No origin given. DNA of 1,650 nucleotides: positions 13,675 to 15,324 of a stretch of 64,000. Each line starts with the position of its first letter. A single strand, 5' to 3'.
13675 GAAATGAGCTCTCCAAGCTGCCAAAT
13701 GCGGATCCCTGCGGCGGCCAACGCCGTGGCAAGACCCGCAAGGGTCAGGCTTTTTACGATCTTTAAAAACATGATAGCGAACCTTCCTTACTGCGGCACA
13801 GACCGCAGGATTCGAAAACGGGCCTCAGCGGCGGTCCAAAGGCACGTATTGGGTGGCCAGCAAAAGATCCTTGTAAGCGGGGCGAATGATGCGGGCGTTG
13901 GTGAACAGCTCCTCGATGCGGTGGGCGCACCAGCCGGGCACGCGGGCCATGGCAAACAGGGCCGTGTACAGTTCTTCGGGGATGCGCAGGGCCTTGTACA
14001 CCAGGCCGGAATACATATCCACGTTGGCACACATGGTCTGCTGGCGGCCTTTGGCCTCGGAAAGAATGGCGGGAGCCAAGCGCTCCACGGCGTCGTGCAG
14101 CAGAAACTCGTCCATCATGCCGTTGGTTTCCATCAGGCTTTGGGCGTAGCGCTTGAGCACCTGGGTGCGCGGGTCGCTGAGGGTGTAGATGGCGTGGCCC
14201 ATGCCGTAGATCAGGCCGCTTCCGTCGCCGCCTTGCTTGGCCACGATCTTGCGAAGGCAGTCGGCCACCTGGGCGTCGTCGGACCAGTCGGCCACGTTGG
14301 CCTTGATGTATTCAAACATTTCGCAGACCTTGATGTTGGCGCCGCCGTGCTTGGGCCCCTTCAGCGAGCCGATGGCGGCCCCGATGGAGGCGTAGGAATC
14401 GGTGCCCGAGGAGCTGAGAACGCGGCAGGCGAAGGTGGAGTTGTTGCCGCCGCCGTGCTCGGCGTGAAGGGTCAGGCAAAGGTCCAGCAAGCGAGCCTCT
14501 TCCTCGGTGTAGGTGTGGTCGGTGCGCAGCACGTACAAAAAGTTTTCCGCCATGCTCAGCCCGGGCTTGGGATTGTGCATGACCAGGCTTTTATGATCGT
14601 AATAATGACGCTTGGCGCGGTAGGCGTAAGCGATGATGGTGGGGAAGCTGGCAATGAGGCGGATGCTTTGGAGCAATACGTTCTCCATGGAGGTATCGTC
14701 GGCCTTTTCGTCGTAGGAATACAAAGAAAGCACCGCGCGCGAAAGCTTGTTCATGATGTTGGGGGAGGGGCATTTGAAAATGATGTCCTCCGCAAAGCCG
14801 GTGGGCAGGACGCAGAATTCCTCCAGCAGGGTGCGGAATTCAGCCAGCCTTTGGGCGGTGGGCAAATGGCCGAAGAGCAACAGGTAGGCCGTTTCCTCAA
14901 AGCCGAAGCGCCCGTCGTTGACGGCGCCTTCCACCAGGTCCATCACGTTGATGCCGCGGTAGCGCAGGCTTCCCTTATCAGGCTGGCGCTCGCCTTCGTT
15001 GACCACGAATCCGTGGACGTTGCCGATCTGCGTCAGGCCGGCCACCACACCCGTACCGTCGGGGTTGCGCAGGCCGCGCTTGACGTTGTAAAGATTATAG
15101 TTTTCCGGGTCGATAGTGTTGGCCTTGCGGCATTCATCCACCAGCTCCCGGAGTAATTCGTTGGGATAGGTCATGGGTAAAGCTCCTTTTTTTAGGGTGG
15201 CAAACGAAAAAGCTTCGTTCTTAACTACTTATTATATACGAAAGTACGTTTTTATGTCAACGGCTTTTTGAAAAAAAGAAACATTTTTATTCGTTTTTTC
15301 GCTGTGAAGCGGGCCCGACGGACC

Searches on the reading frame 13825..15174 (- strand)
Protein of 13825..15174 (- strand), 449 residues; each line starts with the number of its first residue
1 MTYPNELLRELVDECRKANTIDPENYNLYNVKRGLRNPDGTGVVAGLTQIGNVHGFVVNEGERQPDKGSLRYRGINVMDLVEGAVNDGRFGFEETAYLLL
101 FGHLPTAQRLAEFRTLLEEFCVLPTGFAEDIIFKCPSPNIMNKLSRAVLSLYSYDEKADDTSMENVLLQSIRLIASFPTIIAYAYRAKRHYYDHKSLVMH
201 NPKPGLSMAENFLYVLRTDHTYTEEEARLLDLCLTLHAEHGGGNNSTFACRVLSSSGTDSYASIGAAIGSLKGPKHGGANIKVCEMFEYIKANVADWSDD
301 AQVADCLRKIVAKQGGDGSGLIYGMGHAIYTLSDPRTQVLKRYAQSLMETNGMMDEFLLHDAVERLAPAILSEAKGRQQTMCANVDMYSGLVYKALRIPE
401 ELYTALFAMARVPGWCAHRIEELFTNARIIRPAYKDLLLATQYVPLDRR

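Call 66: search_protein_families(library=pfam, proteins=[window:13825-15174:-], max_evalue=0.00001)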
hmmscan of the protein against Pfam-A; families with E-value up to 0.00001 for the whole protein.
window:13825-15174:- (449 aa): 1 family
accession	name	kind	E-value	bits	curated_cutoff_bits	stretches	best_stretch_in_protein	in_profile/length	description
PF00285.26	Citrate_synt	-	7.6e-114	380.9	27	1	41-433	3-357/357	Citrate synthase, C-terminal domain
